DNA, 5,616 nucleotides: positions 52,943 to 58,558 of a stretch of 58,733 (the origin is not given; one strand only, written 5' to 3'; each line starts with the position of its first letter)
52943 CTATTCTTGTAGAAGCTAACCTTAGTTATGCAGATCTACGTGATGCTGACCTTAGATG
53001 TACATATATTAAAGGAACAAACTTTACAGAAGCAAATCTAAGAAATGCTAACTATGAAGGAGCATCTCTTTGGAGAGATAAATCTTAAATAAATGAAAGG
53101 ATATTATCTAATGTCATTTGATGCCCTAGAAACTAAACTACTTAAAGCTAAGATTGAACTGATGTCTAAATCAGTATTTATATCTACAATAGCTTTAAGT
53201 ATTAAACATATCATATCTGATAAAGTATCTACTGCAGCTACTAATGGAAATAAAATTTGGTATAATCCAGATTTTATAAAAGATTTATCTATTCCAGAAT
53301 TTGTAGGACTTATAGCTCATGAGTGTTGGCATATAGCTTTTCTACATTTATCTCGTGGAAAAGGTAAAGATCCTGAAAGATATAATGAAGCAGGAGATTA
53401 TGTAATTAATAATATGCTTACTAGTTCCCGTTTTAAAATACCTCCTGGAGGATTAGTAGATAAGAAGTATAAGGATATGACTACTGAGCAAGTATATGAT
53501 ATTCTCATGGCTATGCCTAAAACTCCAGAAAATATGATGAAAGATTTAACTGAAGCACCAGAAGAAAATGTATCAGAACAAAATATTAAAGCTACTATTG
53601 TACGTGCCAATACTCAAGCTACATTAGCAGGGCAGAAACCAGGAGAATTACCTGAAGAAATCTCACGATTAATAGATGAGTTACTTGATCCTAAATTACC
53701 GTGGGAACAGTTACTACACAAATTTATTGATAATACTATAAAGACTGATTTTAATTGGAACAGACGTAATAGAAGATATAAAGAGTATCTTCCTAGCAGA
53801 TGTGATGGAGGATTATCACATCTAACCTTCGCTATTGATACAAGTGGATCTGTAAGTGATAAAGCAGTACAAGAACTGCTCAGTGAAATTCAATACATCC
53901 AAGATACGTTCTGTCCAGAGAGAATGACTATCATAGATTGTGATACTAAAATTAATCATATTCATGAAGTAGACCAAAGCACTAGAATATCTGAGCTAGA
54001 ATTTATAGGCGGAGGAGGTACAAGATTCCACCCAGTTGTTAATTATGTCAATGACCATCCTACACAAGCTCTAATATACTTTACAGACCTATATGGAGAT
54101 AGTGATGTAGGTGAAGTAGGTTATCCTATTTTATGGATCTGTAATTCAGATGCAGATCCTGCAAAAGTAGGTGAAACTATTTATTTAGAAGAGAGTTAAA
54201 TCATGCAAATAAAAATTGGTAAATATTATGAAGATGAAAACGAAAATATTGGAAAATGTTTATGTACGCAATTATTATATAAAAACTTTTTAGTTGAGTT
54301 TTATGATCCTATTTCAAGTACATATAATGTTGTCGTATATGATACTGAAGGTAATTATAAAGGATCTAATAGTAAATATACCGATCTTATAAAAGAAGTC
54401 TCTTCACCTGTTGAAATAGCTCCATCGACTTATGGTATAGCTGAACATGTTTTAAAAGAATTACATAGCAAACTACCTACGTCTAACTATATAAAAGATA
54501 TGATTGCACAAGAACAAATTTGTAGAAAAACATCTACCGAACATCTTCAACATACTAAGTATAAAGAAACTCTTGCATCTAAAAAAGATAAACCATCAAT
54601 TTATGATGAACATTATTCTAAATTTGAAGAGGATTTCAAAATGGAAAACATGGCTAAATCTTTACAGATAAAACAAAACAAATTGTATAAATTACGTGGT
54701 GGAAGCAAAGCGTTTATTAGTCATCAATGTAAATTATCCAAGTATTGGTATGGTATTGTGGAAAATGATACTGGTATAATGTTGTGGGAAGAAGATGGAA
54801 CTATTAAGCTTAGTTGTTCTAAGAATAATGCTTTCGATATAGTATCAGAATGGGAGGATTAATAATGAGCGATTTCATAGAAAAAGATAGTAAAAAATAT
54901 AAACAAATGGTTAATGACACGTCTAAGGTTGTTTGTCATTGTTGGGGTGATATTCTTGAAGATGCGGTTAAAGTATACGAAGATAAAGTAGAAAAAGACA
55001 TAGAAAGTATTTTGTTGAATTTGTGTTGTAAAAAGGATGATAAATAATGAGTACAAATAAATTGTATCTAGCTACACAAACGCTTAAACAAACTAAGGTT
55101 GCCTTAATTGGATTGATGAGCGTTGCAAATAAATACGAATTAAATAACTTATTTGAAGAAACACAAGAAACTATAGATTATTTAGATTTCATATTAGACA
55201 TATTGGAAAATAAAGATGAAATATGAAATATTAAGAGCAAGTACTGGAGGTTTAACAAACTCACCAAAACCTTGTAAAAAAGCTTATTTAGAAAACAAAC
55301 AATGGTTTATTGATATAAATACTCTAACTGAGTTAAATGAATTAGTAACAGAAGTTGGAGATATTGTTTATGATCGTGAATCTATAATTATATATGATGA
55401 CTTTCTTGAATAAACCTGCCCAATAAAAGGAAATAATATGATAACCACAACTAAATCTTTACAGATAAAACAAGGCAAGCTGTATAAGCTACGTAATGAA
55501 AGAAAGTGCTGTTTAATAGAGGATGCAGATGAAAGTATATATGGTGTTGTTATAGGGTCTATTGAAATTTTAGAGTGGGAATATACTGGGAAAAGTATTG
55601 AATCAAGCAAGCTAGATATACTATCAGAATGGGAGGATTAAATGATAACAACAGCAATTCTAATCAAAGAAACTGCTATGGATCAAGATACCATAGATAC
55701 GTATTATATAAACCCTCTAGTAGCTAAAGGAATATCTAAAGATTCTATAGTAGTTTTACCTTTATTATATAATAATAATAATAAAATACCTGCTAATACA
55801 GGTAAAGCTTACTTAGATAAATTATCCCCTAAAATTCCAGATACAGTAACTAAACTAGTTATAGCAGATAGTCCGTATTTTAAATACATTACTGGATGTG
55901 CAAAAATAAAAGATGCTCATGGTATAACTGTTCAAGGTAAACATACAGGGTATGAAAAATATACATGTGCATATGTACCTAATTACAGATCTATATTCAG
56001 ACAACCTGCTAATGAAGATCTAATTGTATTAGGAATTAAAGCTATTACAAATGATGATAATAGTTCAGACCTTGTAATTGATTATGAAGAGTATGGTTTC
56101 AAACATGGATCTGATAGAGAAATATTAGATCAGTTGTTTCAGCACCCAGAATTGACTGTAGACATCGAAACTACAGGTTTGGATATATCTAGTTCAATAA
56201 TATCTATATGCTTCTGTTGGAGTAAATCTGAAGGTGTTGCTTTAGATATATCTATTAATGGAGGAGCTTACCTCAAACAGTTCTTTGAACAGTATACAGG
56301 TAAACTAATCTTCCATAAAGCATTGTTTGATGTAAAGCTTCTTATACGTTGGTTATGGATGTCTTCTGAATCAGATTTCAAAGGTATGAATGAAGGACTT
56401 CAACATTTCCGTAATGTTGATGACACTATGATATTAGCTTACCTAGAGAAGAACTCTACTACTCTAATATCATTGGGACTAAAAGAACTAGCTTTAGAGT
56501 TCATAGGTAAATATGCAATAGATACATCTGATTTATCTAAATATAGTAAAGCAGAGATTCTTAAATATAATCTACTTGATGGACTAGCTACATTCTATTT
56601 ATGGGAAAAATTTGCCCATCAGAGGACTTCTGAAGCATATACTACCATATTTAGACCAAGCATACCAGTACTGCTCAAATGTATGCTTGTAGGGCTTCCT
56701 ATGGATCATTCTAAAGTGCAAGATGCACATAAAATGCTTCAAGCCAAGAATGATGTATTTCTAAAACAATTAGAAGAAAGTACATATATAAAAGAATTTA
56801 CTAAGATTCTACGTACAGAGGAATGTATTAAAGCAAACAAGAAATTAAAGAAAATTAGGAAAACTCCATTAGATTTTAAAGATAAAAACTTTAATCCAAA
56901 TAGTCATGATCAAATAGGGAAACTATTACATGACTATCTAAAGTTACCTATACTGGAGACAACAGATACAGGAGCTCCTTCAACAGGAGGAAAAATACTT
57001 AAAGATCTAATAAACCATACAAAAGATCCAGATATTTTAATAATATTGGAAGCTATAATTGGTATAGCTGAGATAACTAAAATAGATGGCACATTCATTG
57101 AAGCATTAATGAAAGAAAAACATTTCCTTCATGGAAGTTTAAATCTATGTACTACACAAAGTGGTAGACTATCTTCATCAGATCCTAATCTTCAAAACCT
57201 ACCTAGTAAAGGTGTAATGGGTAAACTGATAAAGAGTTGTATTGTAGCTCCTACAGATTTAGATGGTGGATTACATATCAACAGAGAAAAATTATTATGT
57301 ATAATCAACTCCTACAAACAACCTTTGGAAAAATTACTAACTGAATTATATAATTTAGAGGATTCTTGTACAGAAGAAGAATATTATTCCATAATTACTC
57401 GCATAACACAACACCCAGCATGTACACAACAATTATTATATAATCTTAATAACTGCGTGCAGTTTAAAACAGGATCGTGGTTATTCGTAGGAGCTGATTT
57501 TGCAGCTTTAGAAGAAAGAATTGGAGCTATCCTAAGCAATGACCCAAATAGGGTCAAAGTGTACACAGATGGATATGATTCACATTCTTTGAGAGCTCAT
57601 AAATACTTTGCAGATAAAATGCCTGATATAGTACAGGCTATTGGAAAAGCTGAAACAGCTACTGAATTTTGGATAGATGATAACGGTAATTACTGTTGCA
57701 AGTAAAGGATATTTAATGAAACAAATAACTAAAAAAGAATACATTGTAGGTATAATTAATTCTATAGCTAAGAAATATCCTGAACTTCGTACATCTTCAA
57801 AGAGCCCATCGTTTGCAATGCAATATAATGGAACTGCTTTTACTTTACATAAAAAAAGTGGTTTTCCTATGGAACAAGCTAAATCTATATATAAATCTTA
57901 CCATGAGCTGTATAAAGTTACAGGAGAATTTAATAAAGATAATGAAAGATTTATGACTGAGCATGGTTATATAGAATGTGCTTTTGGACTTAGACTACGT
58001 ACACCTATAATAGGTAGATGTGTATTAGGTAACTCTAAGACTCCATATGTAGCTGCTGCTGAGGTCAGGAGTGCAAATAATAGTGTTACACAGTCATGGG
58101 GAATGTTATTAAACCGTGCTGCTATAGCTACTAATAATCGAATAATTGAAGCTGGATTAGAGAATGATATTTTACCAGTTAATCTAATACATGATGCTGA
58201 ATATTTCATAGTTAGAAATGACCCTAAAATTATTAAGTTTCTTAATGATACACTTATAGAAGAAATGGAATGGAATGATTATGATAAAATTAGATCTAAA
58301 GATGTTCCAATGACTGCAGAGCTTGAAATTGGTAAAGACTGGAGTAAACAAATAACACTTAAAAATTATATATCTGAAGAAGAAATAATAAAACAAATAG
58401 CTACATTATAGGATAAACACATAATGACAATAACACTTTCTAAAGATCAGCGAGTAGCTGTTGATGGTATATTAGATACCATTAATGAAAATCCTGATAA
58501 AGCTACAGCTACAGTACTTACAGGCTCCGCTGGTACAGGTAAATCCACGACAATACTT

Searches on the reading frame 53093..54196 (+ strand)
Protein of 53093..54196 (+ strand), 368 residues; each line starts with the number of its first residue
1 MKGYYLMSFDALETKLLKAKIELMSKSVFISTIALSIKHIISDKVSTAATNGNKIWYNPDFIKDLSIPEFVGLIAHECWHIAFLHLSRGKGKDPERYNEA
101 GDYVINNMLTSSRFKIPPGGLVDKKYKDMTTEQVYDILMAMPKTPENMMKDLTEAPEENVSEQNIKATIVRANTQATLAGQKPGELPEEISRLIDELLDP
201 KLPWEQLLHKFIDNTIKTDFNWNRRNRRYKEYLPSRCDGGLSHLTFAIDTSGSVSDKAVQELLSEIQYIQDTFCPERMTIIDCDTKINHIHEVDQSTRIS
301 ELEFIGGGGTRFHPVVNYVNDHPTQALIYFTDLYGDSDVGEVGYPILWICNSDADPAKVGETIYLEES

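Call 8: search_protein_families(library=pfam, proteins=[window:53093-54196:+], max_evalue=0.1)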
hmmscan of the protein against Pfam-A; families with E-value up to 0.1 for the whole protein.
window:53093-54196:+ (368 aa): 3 families
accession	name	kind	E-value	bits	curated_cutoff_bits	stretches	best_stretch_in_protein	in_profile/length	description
PF13203.12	DUF2201_N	-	5.2e-44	151.3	23.2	1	13-235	3-269/271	Putative metallopeptidase domain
PF09967.15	DUF2201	-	7.5e-21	75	26.4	1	245-355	2-111/123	VWA-like domain (DUF2201)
PF18958.6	DUF5700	-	0.00077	19.4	25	1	44-98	104-154/283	Putative zinc dependent peptidase (DUF5700)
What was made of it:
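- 53093..54199 (+): Conserved metallopeptidase-like plus VWA protein (DUF2201), right flank of the island. Pfam PF13203 and PF09967 (call 8).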

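Call 9: search_protein_families(library=phrogs, proteins=[window:53093-54196:+], max_evalue=0.01)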
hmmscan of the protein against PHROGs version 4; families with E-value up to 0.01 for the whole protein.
window:53093-54196:+ (368 aa): 2 families
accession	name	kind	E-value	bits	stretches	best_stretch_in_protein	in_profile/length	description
phrog_1314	-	DNA, RNA and nucleotide metabolism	1.5e-111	374.3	1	10-367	9-392/394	HNH endonuclease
phrog_30358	-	unknown function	3.5e-23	83.6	1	175-350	4-183/204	-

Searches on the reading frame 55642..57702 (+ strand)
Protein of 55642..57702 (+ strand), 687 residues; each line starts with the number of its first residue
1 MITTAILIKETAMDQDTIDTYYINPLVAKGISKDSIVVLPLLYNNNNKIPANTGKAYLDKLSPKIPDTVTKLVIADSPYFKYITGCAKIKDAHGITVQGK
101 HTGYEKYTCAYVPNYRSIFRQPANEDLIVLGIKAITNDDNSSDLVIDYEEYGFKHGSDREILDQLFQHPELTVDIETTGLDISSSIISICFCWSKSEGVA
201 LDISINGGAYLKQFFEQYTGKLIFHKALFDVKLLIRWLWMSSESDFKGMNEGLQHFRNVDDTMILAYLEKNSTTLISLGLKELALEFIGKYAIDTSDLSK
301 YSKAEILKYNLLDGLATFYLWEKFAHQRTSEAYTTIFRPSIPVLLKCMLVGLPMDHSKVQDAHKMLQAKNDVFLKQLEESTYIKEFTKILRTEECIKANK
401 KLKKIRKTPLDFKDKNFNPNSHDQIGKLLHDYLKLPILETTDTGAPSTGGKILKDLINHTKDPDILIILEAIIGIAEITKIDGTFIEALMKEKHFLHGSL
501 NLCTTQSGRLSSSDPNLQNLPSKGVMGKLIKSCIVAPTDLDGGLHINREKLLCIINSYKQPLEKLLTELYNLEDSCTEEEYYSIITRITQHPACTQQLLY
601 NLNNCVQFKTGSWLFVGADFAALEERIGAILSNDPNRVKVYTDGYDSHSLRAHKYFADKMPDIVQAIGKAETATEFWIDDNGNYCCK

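Call 22: search_protein_families(library=phrogs, proteins=[window:55642-57702:+], max_evalue=0.001)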
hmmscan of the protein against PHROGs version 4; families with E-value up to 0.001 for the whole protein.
window:55642-57702:+ (687 aa): 6 families
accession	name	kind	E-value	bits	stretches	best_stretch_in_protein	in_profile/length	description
phrog_17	-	DNA, RNA and nucleotide metabolism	4.9e-87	294.2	1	12-664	515-1056/1445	DNA polymerase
phrog_23226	-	DNA, RNA and nucleotide metabolism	5.4e-18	65.8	2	583-670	310-396/611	DNA polymerase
phrog_2573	-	DNA, RNA and nucleotide metabolism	1.7e-09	38.3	1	612-672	16-77/336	DNA polymerase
phrog_12241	-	DNA, RNA and nucleotide metabolism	1.9e-08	34.7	1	328-522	309-495/502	DNA polymerase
phrog_9556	-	DNA, RNA and nucleotide metabolism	5e-05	23.5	1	492-520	411-439/441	DNA polymerase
phrog_15971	-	DNA, RNA and nucleotide metabolism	0.00014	22.1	1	396-523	46-151/376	DNA polymerase I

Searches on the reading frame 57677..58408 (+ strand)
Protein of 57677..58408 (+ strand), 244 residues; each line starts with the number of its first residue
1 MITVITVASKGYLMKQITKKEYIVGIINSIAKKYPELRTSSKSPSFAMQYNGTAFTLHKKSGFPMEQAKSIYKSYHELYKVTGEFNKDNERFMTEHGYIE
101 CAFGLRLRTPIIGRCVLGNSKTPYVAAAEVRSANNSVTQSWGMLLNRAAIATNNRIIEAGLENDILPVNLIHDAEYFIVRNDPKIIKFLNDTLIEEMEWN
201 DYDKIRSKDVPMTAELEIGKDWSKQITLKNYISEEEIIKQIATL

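Call 82: search_protein_families(library=phrogs, proteins=[window:57677-58408:+], max_evalue=0.00001)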
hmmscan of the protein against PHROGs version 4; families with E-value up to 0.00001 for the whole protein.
window:57677-58408:+ (244 aa): 4 families
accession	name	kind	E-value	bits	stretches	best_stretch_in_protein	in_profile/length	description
phrog_2573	-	DNA, RNA and nucleotide metabolism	1.9e-36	127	1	25-229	73-281/336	DNA polymerase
phrog_17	-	DNA, RNA and nucleotide metabolism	1.5e-29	103.7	1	23-240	1055-1248/1445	DNA polymerase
phrog_23226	-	DNA, RNA and nucleotide metabolism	1.3e-14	54.7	1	22-241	405-606/611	DNA polymerase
phrog_5995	-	DNA, RNA and nucleotide metabolism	3.8e-14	53.8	1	46-229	2-182/236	DNA polymerase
